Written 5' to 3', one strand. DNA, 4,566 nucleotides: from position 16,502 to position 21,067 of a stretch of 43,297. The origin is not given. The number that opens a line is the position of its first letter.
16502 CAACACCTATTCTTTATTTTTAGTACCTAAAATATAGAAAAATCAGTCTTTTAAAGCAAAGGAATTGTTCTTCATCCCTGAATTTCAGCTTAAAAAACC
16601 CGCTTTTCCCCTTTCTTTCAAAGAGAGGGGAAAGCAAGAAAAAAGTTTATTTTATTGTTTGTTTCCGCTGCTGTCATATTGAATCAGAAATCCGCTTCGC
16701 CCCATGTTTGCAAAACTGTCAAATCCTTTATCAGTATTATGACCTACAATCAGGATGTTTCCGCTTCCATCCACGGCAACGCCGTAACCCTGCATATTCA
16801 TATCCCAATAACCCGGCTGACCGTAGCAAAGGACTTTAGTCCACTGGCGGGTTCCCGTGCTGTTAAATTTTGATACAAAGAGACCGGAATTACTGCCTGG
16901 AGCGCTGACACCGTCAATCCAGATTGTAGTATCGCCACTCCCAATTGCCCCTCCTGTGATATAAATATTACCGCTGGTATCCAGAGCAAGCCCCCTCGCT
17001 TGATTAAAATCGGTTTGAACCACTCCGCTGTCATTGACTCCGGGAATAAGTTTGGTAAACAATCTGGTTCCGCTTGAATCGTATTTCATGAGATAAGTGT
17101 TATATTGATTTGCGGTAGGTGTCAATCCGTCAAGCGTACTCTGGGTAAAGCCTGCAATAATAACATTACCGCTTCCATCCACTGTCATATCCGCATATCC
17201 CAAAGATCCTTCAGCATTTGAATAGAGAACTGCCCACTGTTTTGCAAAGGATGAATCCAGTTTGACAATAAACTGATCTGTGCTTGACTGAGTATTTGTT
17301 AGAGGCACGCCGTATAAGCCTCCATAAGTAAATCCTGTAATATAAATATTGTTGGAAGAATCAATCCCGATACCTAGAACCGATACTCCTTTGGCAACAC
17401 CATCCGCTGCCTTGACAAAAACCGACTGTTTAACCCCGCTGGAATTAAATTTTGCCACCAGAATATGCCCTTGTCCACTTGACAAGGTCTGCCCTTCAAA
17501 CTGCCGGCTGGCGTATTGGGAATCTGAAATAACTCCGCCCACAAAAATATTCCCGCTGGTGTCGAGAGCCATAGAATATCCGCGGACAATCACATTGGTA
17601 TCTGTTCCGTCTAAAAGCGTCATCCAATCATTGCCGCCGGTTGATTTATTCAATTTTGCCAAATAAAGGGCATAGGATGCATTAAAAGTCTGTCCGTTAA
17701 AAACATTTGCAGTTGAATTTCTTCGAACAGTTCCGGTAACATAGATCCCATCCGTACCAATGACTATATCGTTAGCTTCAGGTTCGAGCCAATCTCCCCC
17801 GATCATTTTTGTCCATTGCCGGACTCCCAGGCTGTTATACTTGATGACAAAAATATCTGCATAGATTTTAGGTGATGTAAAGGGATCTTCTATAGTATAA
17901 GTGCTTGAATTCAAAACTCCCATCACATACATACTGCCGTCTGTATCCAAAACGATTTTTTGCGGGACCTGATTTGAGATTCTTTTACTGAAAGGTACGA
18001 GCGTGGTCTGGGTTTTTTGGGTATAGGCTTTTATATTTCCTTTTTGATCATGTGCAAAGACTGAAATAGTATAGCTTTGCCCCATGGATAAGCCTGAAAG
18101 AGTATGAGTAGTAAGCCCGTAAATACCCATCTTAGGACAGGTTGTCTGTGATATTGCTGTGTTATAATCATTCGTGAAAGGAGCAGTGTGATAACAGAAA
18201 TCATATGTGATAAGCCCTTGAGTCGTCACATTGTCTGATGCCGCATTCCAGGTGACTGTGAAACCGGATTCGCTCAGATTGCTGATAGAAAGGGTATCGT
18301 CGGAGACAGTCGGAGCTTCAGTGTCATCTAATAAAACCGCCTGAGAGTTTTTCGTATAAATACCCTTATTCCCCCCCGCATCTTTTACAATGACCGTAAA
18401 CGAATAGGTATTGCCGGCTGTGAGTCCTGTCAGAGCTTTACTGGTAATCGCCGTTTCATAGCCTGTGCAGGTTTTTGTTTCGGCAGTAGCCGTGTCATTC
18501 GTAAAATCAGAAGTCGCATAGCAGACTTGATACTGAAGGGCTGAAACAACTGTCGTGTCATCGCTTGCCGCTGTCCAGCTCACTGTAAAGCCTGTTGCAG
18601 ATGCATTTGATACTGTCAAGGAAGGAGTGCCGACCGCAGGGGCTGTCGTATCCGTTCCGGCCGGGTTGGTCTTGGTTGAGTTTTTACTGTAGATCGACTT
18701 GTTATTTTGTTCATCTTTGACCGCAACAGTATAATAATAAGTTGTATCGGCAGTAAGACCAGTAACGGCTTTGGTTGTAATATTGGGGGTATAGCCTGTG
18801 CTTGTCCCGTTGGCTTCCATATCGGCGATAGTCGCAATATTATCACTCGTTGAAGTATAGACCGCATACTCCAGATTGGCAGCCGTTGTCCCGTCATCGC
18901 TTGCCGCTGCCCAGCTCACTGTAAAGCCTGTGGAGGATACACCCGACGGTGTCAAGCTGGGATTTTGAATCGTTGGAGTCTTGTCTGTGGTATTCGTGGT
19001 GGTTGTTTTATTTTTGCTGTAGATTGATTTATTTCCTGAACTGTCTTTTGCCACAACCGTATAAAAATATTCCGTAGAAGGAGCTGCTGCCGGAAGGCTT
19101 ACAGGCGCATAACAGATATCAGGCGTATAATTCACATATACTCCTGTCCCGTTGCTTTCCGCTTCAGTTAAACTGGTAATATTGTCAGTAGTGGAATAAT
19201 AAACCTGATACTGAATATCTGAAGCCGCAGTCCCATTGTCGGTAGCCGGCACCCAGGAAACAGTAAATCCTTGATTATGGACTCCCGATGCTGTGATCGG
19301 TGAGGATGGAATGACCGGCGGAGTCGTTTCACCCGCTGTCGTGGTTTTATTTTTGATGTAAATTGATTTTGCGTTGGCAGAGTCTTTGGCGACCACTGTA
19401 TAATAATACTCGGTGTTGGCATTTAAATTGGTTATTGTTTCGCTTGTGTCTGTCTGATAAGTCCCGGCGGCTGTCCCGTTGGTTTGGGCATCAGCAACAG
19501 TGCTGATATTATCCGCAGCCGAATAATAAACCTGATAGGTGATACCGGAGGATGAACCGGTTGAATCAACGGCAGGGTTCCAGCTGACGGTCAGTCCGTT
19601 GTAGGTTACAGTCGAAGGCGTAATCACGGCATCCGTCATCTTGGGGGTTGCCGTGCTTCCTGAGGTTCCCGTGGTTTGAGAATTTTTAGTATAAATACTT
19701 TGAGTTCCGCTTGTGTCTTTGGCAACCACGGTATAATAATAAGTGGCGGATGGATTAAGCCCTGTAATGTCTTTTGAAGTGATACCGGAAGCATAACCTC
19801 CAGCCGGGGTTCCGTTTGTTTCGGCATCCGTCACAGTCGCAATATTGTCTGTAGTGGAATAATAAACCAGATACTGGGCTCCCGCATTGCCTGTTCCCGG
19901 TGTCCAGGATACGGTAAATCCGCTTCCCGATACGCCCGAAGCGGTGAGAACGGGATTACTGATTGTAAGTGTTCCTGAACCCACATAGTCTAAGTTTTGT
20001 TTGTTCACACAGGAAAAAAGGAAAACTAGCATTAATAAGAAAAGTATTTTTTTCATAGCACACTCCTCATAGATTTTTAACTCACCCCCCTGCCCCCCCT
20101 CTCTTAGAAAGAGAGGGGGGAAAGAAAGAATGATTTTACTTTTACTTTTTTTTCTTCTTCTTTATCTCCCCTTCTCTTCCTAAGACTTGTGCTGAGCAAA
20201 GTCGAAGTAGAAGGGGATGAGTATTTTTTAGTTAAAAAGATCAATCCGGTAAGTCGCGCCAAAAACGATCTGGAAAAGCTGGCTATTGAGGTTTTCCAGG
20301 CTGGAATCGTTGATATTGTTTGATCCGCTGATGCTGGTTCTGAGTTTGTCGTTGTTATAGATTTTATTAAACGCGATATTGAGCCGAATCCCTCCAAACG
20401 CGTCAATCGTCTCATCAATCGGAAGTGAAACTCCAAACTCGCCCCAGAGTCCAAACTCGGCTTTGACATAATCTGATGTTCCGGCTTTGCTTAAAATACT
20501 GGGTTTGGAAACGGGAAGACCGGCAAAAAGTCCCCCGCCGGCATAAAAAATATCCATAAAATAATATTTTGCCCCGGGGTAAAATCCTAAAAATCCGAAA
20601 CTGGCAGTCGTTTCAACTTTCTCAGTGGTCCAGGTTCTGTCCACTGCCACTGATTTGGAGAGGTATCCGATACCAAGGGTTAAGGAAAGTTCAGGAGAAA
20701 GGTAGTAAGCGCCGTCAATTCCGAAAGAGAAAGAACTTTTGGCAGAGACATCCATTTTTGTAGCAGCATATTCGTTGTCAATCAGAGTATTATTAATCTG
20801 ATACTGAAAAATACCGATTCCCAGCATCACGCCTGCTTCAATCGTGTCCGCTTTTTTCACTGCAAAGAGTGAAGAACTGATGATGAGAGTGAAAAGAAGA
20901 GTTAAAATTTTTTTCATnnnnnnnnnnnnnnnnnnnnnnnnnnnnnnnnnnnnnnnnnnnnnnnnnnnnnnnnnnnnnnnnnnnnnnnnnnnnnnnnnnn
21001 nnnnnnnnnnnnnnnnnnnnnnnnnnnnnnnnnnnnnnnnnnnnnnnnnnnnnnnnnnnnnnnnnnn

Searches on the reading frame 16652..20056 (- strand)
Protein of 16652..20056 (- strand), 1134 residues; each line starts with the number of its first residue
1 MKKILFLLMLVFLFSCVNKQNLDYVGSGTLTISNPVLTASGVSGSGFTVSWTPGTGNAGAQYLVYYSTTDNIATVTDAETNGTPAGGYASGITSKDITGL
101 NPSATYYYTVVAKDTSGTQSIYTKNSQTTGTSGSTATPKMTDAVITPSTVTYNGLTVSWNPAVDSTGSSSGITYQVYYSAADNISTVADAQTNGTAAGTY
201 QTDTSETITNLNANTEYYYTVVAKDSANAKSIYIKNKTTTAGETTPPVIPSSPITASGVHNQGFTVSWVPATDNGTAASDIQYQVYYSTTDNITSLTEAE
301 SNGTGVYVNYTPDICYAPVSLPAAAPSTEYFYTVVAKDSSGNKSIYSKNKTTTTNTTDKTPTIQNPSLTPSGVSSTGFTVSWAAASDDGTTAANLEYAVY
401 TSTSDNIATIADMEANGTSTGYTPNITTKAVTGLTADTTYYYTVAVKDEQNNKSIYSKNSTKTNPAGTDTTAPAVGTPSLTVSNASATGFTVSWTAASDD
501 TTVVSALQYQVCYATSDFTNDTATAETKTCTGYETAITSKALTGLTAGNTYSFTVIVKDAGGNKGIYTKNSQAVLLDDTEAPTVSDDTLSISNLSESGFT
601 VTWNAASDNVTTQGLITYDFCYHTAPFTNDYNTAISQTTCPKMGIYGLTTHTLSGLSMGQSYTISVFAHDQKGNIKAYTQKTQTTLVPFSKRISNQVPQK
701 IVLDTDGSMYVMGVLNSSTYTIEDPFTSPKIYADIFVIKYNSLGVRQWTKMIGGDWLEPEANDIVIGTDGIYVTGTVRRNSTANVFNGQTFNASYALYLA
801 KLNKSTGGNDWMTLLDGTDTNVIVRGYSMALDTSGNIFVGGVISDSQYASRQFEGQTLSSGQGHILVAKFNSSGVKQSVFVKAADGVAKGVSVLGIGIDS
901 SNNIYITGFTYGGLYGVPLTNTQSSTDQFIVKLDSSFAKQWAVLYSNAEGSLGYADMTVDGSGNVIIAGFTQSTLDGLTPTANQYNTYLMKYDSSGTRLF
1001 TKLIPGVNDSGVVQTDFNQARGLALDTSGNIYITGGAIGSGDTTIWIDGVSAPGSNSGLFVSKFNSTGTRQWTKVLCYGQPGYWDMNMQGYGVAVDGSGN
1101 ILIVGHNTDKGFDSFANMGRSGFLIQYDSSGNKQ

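Call 6: search_protein_families(library=pfam, proteins=[window:16652-20056:-], max_evalue=0.1)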
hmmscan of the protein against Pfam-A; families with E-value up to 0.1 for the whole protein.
window:16652-20056:- (1134 aa): 7 families
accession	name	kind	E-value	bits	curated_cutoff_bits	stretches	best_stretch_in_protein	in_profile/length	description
PF00041.27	fn3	-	7.5e-32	109.8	25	6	479-564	5-75/84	Fibronectin type III domain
PF16656.11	Pur_ac_phosph_N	-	9.9e-25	87.4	30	4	364-449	2-83/93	Purple acid Phosphatase, N-terminal domain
PF06739.17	SBBP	-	2.7e-13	50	20.5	4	1020-1035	15-30/38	Beta-propeller repeat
PF16794.11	fn3_4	-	1.8e-08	34.7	27.1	0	478-569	6-100/103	Fibronectin-III type domain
PF10179.15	NDNF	-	1.3e-07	32.1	27.3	0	202-235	87-120/127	Neuron-derived neurotrophic factor, first Fn(III) domain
PF16655.11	PhoD_N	-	1.6e-07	32.2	30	0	382-450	16-82/90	PhoD-like phosphatase, N-terminal domain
PF25788.1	Ig_Rha78A_N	-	1.9e-06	28.5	27.4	0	369-460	11-97/105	Rha78A-like, N-terminal immunoglobulin domain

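Call 19: search_protein_families(library=ncbifam, proteins=[window:16652-20056:-], max_evalue=0.1)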
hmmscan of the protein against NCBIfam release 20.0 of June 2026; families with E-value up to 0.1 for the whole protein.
window:16652-20056:- (1134 aa): 2 families
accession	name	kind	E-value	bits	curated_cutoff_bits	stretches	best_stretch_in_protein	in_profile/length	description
NF047494.1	Lepto_SBBP_lipo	equivalog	1.2e-35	123.1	400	1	690-1127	65-465/466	SBBP repeat beta-propeller lipoprotein, LipL53 family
NF041611.1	exoglucan_CbhB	equivalog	5.6e-15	54.5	1950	3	461-681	694-881/997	exoglucanase CbhB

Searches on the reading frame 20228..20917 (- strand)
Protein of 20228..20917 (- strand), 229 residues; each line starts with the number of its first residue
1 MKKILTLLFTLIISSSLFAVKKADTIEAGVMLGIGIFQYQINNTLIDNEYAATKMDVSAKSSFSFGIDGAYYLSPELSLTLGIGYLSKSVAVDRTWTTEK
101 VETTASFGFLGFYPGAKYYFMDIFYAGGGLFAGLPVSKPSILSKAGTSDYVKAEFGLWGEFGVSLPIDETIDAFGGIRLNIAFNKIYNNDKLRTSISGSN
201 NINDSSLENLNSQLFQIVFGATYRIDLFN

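Call 6: search_protein_families(library=pfam, proteins=[window:20228-20917:-], max_evalue=0.1)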
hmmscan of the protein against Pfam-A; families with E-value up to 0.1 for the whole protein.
window:20228-20917:- (229 aa): 3 families
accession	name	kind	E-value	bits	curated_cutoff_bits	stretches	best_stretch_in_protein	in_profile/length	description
PF13568.12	OMP_b-brl_2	-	2.3e-07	31.5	27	1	25-187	8-174/175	Outer membrane protein beta-barrel domain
PF13505.12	OMP_b-brl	-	7.3e-05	23.4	28.7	1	14-192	5-162/175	Outer membrane protein beta-barrel domain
PF20448.3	DUF6705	-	0.079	13.2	24.4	0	1-76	1-81/188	Family of unknown function (DUF6705)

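Call 14: find_homologous_proteins(query=window:20228-20917:-, max_evalue=0.001)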
Query window:20228-20917:- (229 aa): 1 proteins with E <= 0.001 among 832 candidates.
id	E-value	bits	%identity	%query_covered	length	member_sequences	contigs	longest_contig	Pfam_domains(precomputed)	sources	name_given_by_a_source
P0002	1.3e-142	491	100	100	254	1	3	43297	PF13568.13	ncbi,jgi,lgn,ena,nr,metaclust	ncbi:MAG TPA: hypothetical protein DHW82_09565 [Spirochaetia bacterium]|nr:MAG: hypothetical protein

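Call 19: search_protein_families(library=ncbifam, proteins=[window:20228-20917:-], max_evalue=0.1)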
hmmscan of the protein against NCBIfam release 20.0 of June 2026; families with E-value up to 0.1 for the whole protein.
window:20228-20917:- (229 aa): 1 family
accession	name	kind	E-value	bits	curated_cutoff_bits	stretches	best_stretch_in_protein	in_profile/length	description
NF049866.1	outer_TDE1717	subfamily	0.00014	21.8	135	1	1-145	1-133/210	TDE1717 family outer membrane beta-barrel protein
